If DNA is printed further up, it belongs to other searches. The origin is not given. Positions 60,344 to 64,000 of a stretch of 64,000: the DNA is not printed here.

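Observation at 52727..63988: Modular effector locus with alternative peptidoglycan-hydrolase C-terminal cassettes, each paired with a membrane FG-GAP-like gene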

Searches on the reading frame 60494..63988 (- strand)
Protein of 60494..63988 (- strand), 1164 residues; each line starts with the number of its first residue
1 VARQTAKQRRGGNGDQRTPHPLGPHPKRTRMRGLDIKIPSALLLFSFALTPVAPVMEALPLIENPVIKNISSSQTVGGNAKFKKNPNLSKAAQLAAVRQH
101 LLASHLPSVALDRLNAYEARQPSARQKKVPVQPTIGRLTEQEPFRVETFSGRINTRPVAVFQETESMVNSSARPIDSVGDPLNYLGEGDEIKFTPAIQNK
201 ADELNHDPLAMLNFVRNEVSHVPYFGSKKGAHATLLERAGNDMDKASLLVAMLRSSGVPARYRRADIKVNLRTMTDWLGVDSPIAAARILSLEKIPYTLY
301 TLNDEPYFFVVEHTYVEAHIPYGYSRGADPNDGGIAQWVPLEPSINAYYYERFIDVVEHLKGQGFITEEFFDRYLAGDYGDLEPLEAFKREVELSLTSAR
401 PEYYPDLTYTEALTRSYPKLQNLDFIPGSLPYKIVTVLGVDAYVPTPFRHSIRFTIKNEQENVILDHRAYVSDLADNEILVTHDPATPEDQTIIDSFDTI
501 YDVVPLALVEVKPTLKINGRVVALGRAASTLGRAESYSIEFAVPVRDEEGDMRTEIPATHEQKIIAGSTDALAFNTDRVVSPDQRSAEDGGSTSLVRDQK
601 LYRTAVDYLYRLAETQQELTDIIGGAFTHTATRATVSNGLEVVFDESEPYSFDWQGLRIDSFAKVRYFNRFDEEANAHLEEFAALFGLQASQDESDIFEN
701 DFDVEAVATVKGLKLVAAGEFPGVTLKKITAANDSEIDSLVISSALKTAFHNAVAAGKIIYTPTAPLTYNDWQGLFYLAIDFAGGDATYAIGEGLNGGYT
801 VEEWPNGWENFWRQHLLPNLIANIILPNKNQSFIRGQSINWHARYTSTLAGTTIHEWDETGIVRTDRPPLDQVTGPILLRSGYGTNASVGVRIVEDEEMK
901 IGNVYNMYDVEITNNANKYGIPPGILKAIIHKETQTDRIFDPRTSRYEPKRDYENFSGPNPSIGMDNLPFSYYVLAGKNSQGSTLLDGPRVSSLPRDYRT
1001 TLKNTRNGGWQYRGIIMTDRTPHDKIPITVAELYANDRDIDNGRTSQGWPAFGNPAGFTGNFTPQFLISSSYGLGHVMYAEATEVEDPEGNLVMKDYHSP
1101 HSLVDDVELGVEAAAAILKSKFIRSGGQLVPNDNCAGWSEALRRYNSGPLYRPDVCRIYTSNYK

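Call 5: search_protein_families(library=pfam, proteins=[window:60494-63988:-], max_evalue=0.1)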
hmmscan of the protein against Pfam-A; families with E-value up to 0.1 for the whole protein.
window:60494-63988:- (1164 aa): 1 family
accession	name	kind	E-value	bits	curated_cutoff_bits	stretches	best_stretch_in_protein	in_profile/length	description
PF01841.26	Transglut_core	-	1.1e-07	32.6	23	1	199-262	10-74/108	Transglutaminase-like superfamily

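Call 12: find_homologous_proteins(query=window:60494-63898:-)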
Query window:60494-63898:- (1134 aa): 31 proteins with E <= 0.001 among 8000 candidates.
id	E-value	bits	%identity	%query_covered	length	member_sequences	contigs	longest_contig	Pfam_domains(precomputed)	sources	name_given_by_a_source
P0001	0.0e+0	1165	50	96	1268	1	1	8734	PF01841.26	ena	-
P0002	0.0e+0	1043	47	97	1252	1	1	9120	PF01841.26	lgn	-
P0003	0.0e+0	1029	47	95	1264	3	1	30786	PF01841.26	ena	-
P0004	2.6e-298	1011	44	99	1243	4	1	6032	PF01841.26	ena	-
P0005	3.4e-296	1004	47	99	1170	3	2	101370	PF01841.26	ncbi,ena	-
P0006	4.6e-295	1000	44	97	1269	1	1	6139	PF01841.26,PF01464.26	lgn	-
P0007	2.3e-290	985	45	99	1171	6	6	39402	PF01841.26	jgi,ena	-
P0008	1.0e-289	982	46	95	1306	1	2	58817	PF01841.26,PF01464.26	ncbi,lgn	ncbi:MAG: transglutaminase domain-containing protein [Candidatus Taylorbacteria bacterium]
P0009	9.6e-279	946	45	95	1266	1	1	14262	PF01841.26,PF01464.26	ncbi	-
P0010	2.6e-278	945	44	88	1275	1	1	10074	PF01841.26,PF01464.26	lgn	-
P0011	1.4e-277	942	51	75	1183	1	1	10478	PF01841.26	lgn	-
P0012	7.0e-276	937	44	97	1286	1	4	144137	PF01841.26,PF01464.26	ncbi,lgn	ncbi:MAG: transglutaminase domain-containing protein [Minisyncoccia bacterium]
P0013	3.3e-270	918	50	72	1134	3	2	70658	PF01841.26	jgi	jgi:hypothetical protein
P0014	1.4e-257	876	42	96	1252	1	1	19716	PF01841.26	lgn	-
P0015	2.7e-254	865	45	86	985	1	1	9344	PF01841.26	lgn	-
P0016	8.9e-251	853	52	68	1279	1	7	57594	PF01510.31,PF01841.26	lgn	-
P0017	8.6e-249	847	42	98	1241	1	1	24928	PF01841.26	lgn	-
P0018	2.9e-248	845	43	88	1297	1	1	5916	PF01841.26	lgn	-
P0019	1.4e-246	840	47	74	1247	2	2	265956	PF01841.26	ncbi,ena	-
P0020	1.0e-243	830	46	75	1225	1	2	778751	PF01510.31,PF01841.26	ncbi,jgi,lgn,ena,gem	ncbi:MAG: N-acetylmuramoyl-L-alanine amidase [Patescibacteria group bacterium]|jgi:N-acetyl-anhydrom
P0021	3.0e-239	815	48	72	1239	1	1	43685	PF14449.12,PF01841.26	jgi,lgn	jgi:hypothetical protein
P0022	4.2e-235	802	47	72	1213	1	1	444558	PF01841.26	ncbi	-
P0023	1.4e-197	677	47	60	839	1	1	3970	PF01841.26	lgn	-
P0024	7.0e-186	639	49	53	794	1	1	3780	PF01841.26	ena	-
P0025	2.3e-185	637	43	63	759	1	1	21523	PF01841.26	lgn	-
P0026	1.6e-172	594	44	58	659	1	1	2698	PF01841.26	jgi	jgi:hypothetical protein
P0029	7.7e-76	274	29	63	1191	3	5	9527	PF01841.26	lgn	-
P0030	5.6e-50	189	29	52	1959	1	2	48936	PF01841.26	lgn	-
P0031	4.3e-49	186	28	55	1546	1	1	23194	PF02369.23,PF20148.5,PF01841.26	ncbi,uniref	ncbi:transglutaminase domain-containing protein, partial [Myxococcus sp. CA039A]|uniref:transglutami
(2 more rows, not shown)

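Call 15: find_encoding_contigs(protein=P0012, flank=10000, max_places=2)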
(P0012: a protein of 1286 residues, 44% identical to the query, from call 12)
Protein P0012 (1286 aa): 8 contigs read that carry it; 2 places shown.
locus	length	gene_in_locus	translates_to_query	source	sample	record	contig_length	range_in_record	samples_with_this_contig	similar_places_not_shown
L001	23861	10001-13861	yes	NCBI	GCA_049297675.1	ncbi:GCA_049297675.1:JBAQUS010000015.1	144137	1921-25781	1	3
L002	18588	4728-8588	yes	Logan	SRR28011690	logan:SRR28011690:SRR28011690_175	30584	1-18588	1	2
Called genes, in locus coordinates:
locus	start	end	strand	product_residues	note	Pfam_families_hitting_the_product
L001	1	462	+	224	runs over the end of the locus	PF01797:Y1_Tnp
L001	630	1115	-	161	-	-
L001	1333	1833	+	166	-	PF08818:DUF1801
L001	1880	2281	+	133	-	PF00903:Glyoxalase, PF22677:Ble-like_N (faint)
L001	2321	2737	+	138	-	PF00903:Glyoxalase, PF06983:3-dmu-9_3-mt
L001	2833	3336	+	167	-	-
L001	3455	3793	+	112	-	-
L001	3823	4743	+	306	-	PF04294:VanW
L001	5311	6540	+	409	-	PF00817:IMS, PF11799:IMS_C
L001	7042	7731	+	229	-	PF13623:SurA_N_2, PF13624:SurA_N_3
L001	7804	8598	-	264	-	PF02618:YceG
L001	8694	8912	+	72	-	-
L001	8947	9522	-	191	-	PF18979:DUF5715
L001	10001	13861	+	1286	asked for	PF01841:Transglut_core, PF01464:SLT (weak)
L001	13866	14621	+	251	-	-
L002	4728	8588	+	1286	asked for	PF01841:Transglut_core, PF01464:SLT (weak)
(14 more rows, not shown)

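Call 16: find_encoding_contigs(protein=P0019, flank=10000, max_places=2)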
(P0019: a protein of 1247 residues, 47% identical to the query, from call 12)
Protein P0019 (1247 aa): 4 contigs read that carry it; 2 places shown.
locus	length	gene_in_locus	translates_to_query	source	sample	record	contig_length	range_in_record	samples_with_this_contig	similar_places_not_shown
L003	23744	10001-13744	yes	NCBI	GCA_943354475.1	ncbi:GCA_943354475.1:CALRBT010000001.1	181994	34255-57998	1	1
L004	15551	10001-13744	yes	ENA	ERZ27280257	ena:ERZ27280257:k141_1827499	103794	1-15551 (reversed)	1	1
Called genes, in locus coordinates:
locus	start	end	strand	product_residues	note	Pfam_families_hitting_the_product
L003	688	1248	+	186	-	PF03167:UDG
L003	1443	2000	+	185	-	-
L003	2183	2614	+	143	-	PF08818:DUF1801 (weak)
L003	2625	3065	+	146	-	-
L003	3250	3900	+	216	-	-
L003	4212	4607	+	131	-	PF01641:SelR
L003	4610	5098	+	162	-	PF01625:PMSR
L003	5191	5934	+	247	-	-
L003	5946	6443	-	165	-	PF01988:VIT1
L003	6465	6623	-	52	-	-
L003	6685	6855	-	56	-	-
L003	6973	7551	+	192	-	PF10648:Gmad2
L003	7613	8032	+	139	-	-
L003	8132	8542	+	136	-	-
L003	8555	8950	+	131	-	PF01050:MannoseP_isomer (weak), PF07883:Cupin_2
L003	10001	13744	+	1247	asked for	PF01841:Transglut_core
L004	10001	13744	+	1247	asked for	PF01841:Transglut_core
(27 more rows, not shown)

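Call 17: find_encoding_contigs(protein=P0020, flank=10000, max_places=2)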
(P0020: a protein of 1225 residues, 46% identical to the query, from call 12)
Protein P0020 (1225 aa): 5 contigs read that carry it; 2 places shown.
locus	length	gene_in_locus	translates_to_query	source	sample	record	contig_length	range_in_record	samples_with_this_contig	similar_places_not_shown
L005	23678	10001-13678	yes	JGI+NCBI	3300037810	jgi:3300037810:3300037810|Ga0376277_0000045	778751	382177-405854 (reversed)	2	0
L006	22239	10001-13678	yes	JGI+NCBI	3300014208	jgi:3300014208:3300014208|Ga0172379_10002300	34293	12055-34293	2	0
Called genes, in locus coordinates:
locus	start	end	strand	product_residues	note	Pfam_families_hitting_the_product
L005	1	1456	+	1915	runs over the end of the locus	PF16656:Pur_ac_phosph_N (faint), PF00041:fn3 (weak), PF16655:PhoD_N (faint), PF22986:Fn3_ELFN (faint), PF23376:Fn3_VIN3 (faint), PF24489:Ig_J_second (faint), PF25059:FN3_DSCAM-DSCAML_C (faint), PF00041:fn3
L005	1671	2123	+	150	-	-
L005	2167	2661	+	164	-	PF17079:SOTI (faint)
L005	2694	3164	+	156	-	-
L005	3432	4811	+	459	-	PF00587:tRNA-synt_2b, PF03129:HGTP_anticodon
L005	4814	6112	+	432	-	PF00675:Peptidase_M16, PF05193:Peptidase_M16_C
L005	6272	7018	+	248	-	PF00121:TIM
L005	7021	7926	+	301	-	PF17874:TPR_MalT, PF23914:TPR_CcmH_CycH (faint), PF00515:TPR_1 (faint), PF07719:TPR_2 (faint), PF13432:TPR_16 (weak), PF14559:TPR_19, PF13424:TPR_12 (weak), PF13432:TPR_16 (weak), +5 more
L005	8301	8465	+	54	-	-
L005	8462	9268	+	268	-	PF06691:DUF1189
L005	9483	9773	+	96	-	-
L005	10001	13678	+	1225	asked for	PF01841:Transglut_core, PF01510:Amidase_2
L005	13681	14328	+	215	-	-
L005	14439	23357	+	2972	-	PF13249:SQHop_cyclase_N (faint), PF25788:Ig_Rha78A_N, PF10102:DUF2341, PF25788:Ig_Rha78A_N, PF02018:CBM_4_9, PF25788:Ig_Rha78A_N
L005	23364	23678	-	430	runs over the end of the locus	PF00239:Resolvase, PF07508:Recombinase, PF13408:Zn_ribbon_recom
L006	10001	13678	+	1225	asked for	PF01841:Transglut_core, PF01510:Amidase_2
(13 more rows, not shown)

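Call 26: find_encoding_contigs(protein=P0016, flank=10000, max_places=2)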
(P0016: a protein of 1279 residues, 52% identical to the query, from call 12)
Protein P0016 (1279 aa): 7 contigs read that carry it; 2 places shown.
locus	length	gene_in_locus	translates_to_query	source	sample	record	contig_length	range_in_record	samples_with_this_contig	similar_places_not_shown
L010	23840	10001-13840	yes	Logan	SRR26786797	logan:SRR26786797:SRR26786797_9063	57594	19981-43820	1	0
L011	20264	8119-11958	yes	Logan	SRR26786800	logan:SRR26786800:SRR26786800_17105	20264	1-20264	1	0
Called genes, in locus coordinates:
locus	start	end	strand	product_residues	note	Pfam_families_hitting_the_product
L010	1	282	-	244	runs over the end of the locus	PF18928:DUF5677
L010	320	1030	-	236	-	-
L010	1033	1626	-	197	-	PF08937:ThsB_TIR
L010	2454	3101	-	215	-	PF01726:LexA_DNA_bind (weak), PF12840:HTH_20 (weak), PF00717:Peptidase_S24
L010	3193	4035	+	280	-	-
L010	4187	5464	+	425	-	PF01555:N6_N4_Mtase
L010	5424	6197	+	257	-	PF01555:N6_N4_Mtase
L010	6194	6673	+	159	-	-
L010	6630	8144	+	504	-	-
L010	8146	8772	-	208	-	-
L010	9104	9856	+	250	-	-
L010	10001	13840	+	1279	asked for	PF01841:Transglut_core, PF01510:Amidase_2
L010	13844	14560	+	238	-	-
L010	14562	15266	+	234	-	-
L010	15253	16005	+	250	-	-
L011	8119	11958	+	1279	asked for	PF01841:Transglut_core, PF01510:Amidase_2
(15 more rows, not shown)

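Call 31: find_encoding_contigs(protein=P0005, flank=10000, max_places=1)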
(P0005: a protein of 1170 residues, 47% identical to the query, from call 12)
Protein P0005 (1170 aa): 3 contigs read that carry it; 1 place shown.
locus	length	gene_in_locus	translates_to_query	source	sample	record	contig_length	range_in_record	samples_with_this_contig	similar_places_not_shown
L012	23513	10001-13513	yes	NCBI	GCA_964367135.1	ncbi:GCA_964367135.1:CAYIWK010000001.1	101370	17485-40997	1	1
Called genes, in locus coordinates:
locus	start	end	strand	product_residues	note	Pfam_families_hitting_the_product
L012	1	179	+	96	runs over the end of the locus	PF12844:HTH_19 (weak), PF13560:HTH_31, PF01381:HTH_3, PF13443:HTH_26 (weak)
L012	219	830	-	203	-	PF00574:CLP_protease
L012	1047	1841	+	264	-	-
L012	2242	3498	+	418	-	PF01979:Amidohydro_1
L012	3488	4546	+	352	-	PF00988:CPSase_sm_chain, PF00117:GATase, PF07722:Peptidase_C26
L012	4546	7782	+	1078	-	PF25596:CPSase_L_D1, PF02786:CPSase_L_D2, PF02787:CPSase_L_D3, PF25596:CPSase_L_D1, PF02786:CPSase_L_D2, PF02222:ATP-grasp, PF15632:ATPgrasp_Ter, PF02142:MGS, +2 more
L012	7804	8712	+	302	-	PF02729:OTCace_N, PF00185:OTCace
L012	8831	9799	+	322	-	-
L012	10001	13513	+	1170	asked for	PF01841:Transglut_core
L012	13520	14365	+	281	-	-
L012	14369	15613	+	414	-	-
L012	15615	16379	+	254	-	PF13517:FG-GAP_3 (weak)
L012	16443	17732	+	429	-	-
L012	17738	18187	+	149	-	-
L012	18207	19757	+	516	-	PF13644:DKNYY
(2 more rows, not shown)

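Call 32: find_encoding_contigs(protein=P0001, flank=10000, max_places=1)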
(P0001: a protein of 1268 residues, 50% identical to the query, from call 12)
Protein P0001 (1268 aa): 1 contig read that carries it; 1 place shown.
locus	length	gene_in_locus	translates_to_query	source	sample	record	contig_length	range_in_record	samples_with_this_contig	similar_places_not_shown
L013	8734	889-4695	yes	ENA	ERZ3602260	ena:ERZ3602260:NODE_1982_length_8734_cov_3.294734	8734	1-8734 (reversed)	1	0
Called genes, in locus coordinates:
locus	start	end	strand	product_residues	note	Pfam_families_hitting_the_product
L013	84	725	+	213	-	-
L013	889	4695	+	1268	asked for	PF01841:Transglut_core (weak)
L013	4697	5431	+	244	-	PF13517:FG-GAP_3 (faint)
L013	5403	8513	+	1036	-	-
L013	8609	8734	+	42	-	?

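Call 33: find_encoding_contigs(protein=P0021, flank=10000, max_places=1)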
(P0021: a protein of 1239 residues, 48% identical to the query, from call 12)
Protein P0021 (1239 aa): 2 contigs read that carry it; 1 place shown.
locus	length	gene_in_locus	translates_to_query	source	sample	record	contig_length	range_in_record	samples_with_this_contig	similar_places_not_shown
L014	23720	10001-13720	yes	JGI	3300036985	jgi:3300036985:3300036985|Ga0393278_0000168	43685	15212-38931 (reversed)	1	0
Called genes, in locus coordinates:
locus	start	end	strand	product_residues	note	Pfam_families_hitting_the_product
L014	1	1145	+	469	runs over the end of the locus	PF01276:OKR_DC_1, PF00155:Aminotran_1_2 (weak), PF00266:Aminotran_5 (weak), PF01053:Cys_Met_Meta_PP (weak), PF03711:OKR_DC_1_C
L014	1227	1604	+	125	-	PF02675:AdoMet_dc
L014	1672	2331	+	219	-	PF13489:Methyltransf_23, PF02353:CMAS (weak), PF13649:Methyltransf_25, PF13847:Methyltransf_31, PF08241:Methyltransf_11, PF08242:Methyltransf_12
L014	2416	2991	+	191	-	PF07690:MFS_1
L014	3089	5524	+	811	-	PF07517:SecA_DEAD, PF01043:SecA_PP_bind, PF21090:P-loop_SecA, PF07516:SecA_SW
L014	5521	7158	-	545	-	PF00239:Resolvase, PF07508:Recombinase, PF13408:Zn_ribbon_recom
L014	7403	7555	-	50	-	-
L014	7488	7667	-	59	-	-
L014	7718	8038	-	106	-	-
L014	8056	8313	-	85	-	-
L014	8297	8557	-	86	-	-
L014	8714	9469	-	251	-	-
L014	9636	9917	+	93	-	-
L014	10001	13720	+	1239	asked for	PF01841:Transglut_core, PF14449:PT-TG (weak)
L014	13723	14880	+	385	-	-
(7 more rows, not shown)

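Call 49: search_protein_families(library=ncbifam, proteins=[window:60494-63898:-], max_evalue=1)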
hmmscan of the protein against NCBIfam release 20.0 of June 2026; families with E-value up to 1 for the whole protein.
window:60494-63898:- (1134 aa): 0 families

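Call 78: search_protein_families(library=pfam, alignment_id=A3, max_evalue=0.001)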
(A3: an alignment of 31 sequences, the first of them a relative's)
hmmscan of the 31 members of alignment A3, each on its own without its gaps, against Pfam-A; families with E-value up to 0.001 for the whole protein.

A. member 1, P0001 (1268 aa): 1 family
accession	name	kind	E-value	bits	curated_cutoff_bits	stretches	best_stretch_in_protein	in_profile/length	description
PF01841.26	Transglut_core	-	8.5e-08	32.9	23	1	303-453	4-108/108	Transglutaminase-like superfamily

B. families by the number of members that match (of 31 scanned): 7 families
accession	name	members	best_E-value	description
PF01841.26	Transglut_core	31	2.9e-14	Transglutaminase-like superfamily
PF01464.25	SLT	6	8.6e-09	Transglycosylase SLT domain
PF01510.30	Amidase_2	4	4.5e-24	N-acetylmuramoyl-L-alanine amidase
PF18431.6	RNAse_A_bac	1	1.5e-11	Bacterial CdiA-CT RNAse A domain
PF07486.17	Hydrolase_2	1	1.2e-08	Cell Wall Hydrolase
PF14449.11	PT-TG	1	4.1e-06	Pre-toxin TG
PF00545.25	Ribonuclease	1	0.00039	ribonuclease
